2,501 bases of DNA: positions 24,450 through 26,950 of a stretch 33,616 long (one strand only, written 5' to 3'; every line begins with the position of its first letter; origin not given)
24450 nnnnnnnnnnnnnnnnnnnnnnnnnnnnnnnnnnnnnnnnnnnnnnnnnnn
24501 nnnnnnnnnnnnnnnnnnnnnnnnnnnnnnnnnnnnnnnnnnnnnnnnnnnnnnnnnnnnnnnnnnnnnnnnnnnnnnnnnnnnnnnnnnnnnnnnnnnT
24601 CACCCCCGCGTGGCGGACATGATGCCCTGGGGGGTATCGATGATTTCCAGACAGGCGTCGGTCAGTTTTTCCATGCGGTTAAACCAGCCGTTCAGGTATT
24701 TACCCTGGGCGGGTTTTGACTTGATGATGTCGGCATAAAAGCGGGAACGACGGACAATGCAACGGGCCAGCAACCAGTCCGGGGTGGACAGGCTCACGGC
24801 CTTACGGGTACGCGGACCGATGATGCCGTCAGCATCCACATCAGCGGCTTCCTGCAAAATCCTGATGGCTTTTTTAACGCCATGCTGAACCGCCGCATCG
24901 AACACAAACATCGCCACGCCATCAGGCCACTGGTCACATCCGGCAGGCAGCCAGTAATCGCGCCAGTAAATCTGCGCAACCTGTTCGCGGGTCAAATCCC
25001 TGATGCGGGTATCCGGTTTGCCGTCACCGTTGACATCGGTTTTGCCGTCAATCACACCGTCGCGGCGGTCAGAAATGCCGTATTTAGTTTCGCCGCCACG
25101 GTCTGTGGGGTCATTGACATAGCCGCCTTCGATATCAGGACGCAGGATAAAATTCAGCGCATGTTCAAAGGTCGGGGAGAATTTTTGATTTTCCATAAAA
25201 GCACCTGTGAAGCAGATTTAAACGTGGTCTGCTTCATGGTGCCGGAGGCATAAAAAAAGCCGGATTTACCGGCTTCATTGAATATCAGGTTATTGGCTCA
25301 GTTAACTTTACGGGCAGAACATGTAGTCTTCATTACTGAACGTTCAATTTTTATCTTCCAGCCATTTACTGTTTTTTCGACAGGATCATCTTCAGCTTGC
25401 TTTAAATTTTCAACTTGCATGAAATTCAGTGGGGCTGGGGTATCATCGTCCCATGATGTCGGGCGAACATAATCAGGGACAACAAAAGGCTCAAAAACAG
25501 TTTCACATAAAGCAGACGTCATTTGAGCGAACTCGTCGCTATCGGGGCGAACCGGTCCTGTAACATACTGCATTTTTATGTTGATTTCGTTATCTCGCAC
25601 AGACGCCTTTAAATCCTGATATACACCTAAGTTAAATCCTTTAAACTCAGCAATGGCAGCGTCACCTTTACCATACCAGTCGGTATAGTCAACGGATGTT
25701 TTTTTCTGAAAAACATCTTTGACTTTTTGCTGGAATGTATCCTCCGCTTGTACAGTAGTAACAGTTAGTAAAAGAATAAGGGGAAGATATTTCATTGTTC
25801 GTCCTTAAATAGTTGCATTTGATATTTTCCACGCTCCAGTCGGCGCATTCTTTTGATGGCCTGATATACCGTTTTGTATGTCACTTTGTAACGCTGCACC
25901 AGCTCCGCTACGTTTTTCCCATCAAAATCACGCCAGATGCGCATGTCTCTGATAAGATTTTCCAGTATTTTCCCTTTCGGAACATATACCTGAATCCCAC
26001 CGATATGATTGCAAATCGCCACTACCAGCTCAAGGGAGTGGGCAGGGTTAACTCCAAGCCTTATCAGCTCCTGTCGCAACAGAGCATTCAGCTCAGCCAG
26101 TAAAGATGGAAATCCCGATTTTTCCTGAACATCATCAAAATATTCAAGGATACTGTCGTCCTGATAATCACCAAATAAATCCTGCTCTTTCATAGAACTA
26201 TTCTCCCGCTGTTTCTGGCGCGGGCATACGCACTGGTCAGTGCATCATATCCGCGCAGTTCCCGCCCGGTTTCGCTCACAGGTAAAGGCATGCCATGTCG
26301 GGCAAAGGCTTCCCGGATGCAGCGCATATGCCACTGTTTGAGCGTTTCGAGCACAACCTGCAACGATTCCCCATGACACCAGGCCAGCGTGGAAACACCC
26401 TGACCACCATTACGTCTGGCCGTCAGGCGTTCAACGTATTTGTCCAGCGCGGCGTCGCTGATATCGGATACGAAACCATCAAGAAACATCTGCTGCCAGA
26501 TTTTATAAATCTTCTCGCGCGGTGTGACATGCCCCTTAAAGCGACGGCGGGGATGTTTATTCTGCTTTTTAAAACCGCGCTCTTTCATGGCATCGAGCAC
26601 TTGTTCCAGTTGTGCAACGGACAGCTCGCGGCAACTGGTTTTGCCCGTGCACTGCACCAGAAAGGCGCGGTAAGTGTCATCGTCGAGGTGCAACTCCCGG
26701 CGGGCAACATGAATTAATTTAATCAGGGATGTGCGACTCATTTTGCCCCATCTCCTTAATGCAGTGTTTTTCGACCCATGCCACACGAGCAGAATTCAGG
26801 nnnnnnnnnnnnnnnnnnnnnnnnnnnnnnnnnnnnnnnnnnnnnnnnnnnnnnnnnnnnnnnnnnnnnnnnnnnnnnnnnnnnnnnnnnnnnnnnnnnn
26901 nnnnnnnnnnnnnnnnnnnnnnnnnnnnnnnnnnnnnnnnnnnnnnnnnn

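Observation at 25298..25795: AT-rich secreted-protein moron translationally coupled to mor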

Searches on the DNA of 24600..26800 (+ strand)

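Call 7: search_dna_similar(query=window:24600-26800:+, collection=ecoli_genomes, mode=near, max_rows=30)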
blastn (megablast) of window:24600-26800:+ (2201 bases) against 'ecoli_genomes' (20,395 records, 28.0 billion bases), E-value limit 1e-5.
Records with a match: 81; places in all: 96; records where one place covers at least 80% of the query: 9.
Genomes with a match: 80 of 5426; with a place that covers at least 80% of the query: 9. Places per genome that has any: lowest 1, median 1, highest 3. On chromosomes: 95 places; on plasmids: 1.
Best place of each record, by identity: 95-99% 8; 90-95% 37; 80-90% 11; 60-80% 25.
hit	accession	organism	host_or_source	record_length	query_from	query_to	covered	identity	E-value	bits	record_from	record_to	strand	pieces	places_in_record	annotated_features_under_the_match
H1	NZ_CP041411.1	Escherichia coli strain STEC719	goat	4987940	1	2201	100%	95.6%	0e+0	3530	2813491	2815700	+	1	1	glycoside hydrolase family 108 protein | gp16 family protein | hypothetical protein (x2) | Mor transcription activator family protein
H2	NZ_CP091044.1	Escherichia coli strain STEC346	pork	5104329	1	2201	100%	95.5%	0e+0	3518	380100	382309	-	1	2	glycoside hydrolase family 108 protein | gp16 family protein | hypothetical protein (x2) | Mor transcription activator family protein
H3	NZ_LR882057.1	Escherichia coli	Gallus gallus domesticus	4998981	1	2150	98%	97.7%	0e+0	3699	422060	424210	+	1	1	glycoside hydrolase family 108 protein | gp16 family protein | hypothetical protein (x2) | Mor transcription activator family protein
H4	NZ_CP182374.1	Escherichia coli strain bR_120_Kylling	-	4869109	1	2150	98%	97.0%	0e+0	3616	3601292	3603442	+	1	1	glycoside hydrolase family 108 protein | gp16 family protein | hypothetical protein (x2) | Mor transcription activator family protein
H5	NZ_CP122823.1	Escherichia coli strain ETEC1732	Sus scrofa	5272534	1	2150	98%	96.8%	0e+0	3578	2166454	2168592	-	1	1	glycoside hydrolase family 108 protein | gp16 family protein | hypothetical protein (x2) | Mor transcription activator family protein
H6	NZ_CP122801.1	Escherichia coli strain ETEC1734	Sus scrofa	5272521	1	2150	98%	96.8%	0e+0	3578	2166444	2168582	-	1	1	glycoside hydrolase family 108 protein | gp16 family protein | hypothetical protein (x2) | Mor transcription activator family protein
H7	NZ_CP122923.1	Escherichia coli strain ETEC1703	Sus scrofa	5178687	1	2150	98%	96.7%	0e+0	3567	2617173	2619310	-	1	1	glycoside hydrolase family 108 protein | gp16 family protein | hypothetical protein (x2) | Mor transcription activator family protein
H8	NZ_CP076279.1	Escherichia coli strain SA53-3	Bubalus bubalis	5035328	1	2143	97%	95.3%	0e+0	3406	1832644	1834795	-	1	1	glycoside hydrolase family 108 protein | gp16 family protein | hypothetical protein (x2) | Mor transcription activator family protein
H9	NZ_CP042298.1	Escherichia coli strain RM9088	crow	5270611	1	2201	100%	92.5%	0e+0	3158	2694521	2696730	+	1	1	glycoside hydrolase family 108 protein | gp16 family protein | hypothetical protein (x2) | Mor transcription activator family protein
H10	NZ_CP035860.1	Escherichia coli strain TD225-C4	Homo sapiens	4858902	1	2201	78%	93.2%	0e+0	2528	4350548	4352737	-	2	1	glycoside hydrolase family 108 protein | gp16 family protein | hypothetical protein (x2) | Mor transcription activator family protein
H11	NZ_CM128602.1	Escherichia coli strain E300082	Homo sapiens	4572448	1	2201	78%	93.2%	0e+0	2528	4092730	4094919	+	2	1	glycoside hydrolase family 108 protein | gp16 family protein | hypothetical protein (x2) | Mor transcription activator family protein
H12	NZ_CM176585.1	Escherichia coli strain cS51a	Homo sapiens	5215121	1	2143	75%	93.1%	0e+0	2437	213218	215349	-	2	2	glycoside hydrolase family 108 protein | gp16 family protein | hypothetical protein | Mor transcription activator family protein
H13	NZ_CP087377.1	Escherichia coli strain RIVM_C019217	Homo sapiens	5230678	1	2143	75%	93.1%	0e+0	2432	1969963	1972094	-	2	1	glycoside hydrolase family 108 protein | gp16 family protein | hypothetical protein | Mor transcription activator family protein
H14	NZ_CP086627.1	Escherichia coli strain RIVM_C036569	Homo sapiens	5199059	1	2143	75%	93.1%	0e+0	2432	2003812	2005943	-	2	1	glycoside hydrolase family 108 protein | gp16 family protein | hypothetical protein | Mor transcription activator family protein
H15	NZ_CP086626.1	Escherichia coli strain RIVM_C037134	Homo sapiens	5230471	1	2143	75%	93.1%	0e+0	2432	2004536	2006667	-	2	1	glycoside hydrolase family 108 protein | gp16 family protein | hypothetical protein | Mor transcription activator family protein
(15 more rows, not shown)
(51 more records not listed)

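Call 8: search_dna_similar(query=window:24600-26800:+, collection=phages, mode=distant, max_rows=30)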
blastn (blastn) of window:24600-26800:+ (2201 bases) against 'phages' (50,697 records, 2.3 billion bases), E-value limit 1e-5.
Records with a match: 15; places in all: 15; records where one place covers at least 80% of the query: 0.
Best place of each record, by identity: 60-80% 15.
By first word of the organism name: Escherichia 7; Yersinia 5; Shigella 2; Klebsiella 1.
By host as written in the record: Yersinia pestis EV76-CN 4; Escherichia coli 3; Shigella flexneri serotype 4a 2; - 2; Klebsiella pneumoniae 1; Escherichia coli C 1; Escherichia sp. 1; Yersinia pestis 1.
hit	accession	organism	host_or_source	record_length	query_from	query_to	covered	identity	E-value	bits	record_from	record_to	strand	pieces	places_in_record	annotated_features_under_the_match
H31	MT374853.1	Yersinia phage vB_YpM_5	Yersinia pestis EV76-CN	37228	47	2142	61%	75.2%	2e-158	908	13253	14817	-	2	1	hypothetical protein (x3)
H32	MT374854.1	Yersinia phage vB_YpM_6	Yersinia pestis EV76-CN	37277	47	2142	61%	75.2%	2e-158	908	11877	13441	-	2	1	hypothetical protein (x3)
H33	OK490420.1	Klebsiella phage Kp4866-3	Klebsiella pneumoniae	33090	39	2142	49%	69.8%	8e-57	453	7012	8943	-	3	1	record has no annotation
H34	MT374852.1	Yersinia phage vB_YpM_3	Yersinia pestis EV76-CN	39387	1380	2142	35%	76.9%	1e-162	581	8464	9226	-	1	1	hypothetical protein (x2)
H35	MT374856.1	Yersinia phage vB_YpM_23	Yersinia pestis EV76-CN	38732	1380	2142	35%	76.9%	1e-162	581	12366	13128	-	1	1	hypothetical protein (x2)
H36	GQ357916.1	Escherichia phage D108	Escherichia coli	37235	1380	2142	35%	76.8%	1e-161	576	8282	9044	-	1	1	gemA: conserved hypothetical protein | mor: Mor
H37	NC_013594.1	Escherichia phage D108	Escherichia coli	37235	1380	2142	35%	76.8%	1e-161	576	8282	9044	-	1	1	gemA: regulatory protein GemA | mor: late transcriptional activator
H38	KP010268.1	Shigella phage SfMu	Shigella flexneri serotype 4a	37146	1380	2142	35%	76.4%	3e-157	563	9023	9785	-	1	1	hypothetical protein | middle operon regulator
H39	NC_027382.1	Shigella phage SfMu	Shigella flexneri serotype 4a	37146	1380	2142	35%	76.4%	3e-157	563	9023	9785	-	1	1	regulatory protein GemA | late transcriptional activator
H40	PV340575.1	Escherichia phage PhiR68_1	Escherichia coli C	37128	1380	2142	35%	75.8%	8e-152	545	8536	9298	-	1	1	GemA | Mor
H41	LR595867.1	Escherichia virus Mu_3F6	-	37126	1380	2142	35%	75.6%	4e-149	535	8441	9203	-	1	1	FIG00638221: hypothetical protein | Mor postive regulator of the middle operon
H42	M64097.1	Escherichia phage Mu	-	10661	1380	2142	35%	75.5%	5e-148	531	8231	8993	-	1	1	putative; label: D-196 | E16: CDS | E17: CDS | putative; label: F-134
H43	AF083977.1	Escherichia phage Mu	Escherichia sp.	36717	1380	2142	35%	75.5%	5e-148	531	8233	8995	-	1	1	protein GemA | middle operon regulator | ribosome_binding_site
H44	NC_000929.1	Escherichia phage Mu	Escherichia coli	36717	1380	2142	35%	75.5%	5e-148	531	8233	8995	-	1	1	regulatory protein GemA | late transcriptional activator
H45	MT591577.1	Yersinia phage vB_YpM_Tongde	Yersinia pestis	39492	1380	2142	35%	75.3%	2e-146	526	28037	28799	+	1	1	hypothetical protein (x2)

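Call 10: get_annotated_region(hit=H3, flank=3000)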
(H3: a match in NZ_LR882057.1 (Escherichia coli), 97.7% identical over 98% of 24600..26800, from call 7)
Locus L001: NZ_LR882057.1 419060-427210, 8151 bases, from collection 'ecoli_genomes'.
description: Escherichia coli isolate 2014-01-7375 chromosome 1, complete sequence
organism: Escherichia coli (NCBI taxid 562)
replicon: chromosome; assembly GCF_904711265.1
host: Gallus gallus domesticus; source: Broiler; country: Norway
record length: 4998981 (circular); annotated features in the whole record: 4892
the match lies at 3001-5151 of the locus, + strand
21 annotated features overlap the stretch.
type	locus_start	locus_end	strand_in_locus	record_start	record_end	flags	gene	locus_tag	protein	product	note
CDS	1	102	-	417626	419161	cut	-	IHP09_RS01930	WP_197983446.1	terminase large subunit domain-containing protein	-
CDS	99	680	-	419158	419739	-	-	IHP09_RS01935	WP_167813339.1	DUF3486 family protein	-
CDS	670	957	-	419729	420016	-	-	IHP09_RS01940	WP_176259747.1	hypothetical protein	-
CDS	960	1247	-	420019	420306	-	-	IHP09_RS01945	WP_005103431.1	VpaChn25_0724 family phage protein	-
CDS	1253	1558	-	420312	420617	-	-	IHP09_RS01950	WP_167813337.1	DUF2730 family protein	-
CDS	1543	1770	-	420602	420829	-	-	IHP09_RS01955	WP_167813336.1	TraR/DksA family transcriptional regulator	-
CDS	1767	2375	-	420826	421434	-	-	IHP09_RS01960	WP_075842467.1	hypothetical protein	-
CDS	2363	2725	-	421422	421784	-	-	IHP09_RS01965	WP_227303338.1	hypothetical protein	-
CDS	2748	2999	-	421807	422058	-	-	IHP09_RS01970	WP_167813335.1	hypothetical protein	-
CDS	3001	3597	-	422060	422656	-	-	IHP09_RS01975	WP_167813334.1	glycoside hydrolase family 108 protein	-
CDS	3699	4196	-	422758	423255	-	-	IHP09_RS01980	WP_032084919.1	hypothetical protein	-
CDS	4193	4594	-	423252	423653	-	-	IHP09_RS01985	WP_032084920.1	Mor transcription activator family protein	-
CDS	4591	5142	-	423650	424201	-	-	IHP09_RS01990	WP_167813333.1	gp16 family protein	-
CDS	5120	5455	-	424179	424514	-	-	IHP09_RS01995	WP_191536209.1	hypothetical protein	-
CDS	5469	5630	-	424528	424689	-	-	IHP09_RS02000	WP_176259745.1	hypothetical protein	-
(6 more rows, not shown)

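Call 11: get_annotated_region(hit=H10, flank=1500)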
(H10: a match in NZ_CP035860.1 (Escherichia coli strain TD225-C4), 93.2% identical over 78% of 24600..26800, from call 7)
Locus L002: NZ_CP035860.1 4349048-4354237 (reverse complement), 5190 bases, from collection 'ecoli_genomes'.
description: Escherichia coli strain TD225-C4 chromosome, complete genome
organism: Escherichia coli strain TD225-C4 (NCBI taxid 562)
replicon: chromosome; assembly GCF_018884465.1
host: Homo sapiens; source: stool; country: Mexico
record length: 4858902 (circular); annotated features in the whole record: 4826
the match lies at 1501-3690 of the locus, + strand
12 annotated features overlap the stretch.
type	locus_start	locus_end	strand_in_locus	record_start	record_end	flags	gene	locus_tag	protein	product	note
CDS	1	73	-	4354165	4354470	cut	-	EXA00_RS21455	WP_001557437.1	DUF2730 family protein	-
CDS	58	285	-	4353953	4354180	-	-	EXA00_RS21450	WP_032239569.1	TraR/DksA family transcriptional regulator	-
CDS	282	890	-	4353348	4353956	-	-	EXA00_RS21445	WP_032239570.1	twin-arginine translocase TatA/TatE family subunit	-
CDS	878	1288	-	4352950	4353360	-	-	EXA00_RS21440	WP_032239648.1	hypothetical protein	-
CDS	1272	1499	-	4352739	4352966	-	-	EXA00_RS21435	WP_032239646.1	hypothetical protein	-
CDS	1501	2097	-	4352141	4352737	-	-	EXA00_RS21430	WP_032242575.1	glycoside hydrolase family 108 protein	-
CDS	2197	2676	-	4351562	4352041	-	-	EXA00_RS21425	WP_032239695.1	hypothetical protein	-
CDS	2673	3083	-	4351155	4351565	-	-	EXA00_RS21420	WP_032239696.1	Mor transcription activator family protein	-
CDS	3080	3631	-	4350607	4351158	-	-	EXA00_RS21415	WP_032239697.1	gp16 family protein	-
CDS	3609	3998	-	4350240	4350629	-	-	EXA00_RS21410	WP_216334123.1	hypothetical protein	-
CDS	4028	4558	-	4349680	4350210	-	-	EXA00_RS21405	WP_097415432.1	hypothetical protein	-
CDS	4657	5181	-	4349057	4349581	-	-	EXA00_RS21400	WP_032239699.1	host-nuclease inhibitor Gam family protein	-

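Call 12: get_annotated_region(hit=H12, flank=1500)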
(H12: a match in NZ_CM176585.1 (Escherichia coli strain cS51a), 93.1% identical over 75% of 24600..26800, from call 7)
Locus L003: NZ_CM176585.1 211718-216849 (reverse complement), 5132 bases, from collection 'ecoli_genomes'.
description: Escherichia coli strain cS51a chromosome, whole genome shotgun sequence
organism: Escherichia coli strain cS51a (NCBI taxid 562)
replicon: chromosome; assembly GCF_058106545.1
host: Homo sapiens; source: -; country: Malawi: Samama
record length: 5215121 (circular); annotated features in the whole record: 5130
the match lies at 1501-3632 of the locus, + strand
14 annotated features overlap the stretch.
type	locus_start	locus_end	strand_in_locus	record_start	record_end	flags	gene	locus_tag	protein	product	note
CDS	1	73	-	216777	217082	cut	-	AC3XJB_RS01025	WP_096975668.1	DUF2730 family protein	-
CDS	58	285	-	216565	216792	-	-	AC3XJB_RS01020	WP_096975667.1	TraR/DksA C4-type zinc finger protein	-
CDS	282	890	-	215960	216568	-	-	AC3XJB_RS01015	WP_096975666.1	twin-arginine translocase TatA/TatE family subunit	-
CDS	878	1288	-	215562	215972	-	-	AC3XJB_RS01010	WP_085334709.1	hypothetical protein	-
CDS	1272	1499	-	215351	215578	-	-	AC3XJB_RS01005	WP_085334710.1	hypothetical protein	-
CDS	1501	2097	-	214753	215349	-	-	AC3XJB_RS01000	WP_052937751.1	glycoside hydrolase family 108 protein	-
CDS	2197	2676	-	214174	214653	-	-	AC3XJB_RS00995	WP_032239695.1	hypothetical protein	-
CDS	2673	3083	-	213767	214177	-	-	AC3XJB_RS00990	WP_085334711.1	Mor transcription activator family protein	-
CDS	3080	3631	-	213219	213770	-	-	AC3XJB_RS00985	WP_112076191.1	gp16 family protein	-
CDS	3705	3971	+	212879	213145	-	-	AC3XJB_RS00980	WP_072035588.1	hypothetical protein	-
CDS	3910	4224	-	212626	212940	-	-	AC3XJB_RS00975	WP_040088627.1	hypothetical protein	-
CDS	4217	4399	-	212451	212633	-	-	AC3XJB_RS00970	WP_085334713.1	hypothetical protein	-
CDS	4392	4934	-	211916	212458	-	-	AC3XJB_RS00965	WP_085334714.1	hypothetical protein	-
CDS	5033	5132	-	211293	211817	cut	-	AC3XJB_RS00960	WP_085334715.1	host-nuclease inhibitor Gam family protein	-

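Call 16: get_annotated_region(hit=H31, flank=2000)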
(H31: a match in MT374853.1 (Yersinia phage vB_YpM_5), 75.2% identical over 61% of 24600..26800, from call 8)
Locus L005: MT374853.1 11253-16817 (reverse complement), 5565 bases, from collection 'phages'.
description: Yersinia phage vB_YpM_5, complete genome.
organism: Yersinia phage vB_YpM_5 (NCBI taxid 2736201)
taxonomy: Viruses; Duplodnaviria; Heunggongvirae; Uroviricota; Caudoviricetes; Muvirus
host: Yersinia pestis EV76-CN; source: -; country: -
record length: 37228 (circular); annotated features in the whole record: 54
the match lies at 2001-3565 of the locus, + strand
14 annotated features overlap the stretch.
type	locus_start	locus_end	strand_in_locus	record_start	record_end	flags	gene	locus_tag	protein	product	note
CDS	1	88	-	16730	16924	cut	-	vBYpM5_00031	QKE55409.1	hypothetical protein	-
CDS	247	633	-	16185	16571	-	-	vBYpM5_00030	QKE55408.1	hypothetical protein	-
CDS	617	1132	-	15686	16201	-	rrrD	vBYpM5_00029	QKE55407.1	lysozyme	Lysozyme RrrD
CDS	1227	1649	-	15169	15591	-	-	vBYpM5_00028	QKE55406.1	hypothetical protein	-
CDS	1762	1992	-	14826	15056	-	-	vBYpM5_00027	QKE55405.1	hypothetical protein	-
CDS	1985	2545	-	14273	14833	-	-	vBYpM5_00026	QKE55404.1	hypothetical protein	-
CDS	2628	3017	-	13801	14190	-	-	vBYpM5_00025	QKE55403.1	hypothetical protein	-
CDS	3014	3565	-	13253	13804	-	-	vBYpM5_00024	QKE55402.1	hypothetical protein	-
CDS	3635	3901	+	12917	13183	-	-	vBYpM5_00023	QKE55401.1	hypothetical protein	-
CDS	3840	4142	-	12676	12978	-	-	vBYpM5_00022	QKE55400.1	hypothetical protein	-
CDS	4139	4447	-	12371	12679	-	-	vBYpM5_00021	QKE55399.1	hypothetical protein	-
CDS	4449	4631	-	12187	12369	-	-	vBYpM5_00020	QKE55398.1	hypothetical protein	-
CDS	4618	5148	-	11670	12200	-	-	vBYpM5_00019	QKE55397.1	hypothetical protein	-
CDS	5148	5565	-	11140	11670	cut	-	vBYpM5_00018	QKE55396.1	hypothetical protein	-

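Call 17: get_annotated_region(hit=H33, flank=2000)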
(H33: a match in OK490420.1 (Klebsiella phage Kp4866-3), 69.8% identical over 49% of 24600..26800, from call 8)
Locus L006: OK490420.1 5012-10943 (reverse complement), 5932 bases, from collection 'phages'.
description: UNVERIFIED: Klebsiella phage Kp4866-3, complete genome.
organism: Klebsiella phage Kp4866-3 (NCBI taxid 2895877)
taxonomy: Viruses; Duplodnaviria; Heunggongvirae; Uroviricota; Caudoviricetes
host: Klebsiella pneumoniae; source: -; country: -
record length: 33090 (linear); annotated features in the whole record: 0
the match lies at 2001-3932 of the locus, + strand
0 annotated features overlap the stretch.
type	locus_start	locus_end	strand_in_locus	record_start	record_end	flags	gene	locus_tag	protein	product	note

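Call 69: get_annotated_region(hit=H9, flank=500)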
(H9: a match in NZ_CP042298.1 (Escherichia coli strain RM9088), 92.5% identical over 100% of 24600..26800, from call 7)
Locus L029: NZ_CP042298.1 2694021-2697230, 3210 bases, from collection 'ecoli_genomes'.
description: Escherichia coli strain RM9088 chromosome, complete genome
organism: Escherichia coli strain RM9088 (NCBI taxid 562)
replicon: chromosome; assembly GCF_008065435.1
host: crow; source: cloacal swab; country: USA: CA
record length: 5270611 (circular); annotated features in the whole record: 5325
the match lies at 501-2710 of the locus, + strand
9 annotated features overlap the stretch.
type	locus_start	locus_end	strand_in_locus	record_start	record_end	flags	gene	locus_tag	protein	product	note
CDS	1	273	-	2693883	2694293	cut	-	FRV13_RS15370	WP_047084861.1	hypothetical protein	-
CDS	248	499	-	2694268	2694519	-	-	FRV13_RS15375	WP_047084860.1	hypothetical protein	-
CDS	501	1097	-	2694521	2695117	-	-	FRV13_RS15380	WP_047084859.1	glycoside hydrolase family 108 protein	-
CDS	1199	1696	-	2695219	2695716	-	-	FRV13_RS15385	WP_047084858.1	hypothetical protein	-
CDS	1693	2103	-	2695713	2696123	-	-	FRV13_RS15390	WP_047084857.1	Mor transcription activator family protein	-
CDS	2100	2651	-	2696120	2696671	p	-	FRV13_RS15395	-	gp16 family protein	internal stop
CDS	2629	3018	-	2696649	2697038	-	-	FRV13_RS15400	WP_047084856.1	hypothetical protein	-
CDS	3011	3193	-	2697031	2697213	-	-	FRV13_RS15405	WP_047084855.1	hypothetical protein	-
CDS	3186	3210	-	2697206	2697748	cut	-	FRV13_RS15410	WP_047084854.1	hypothetical protein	-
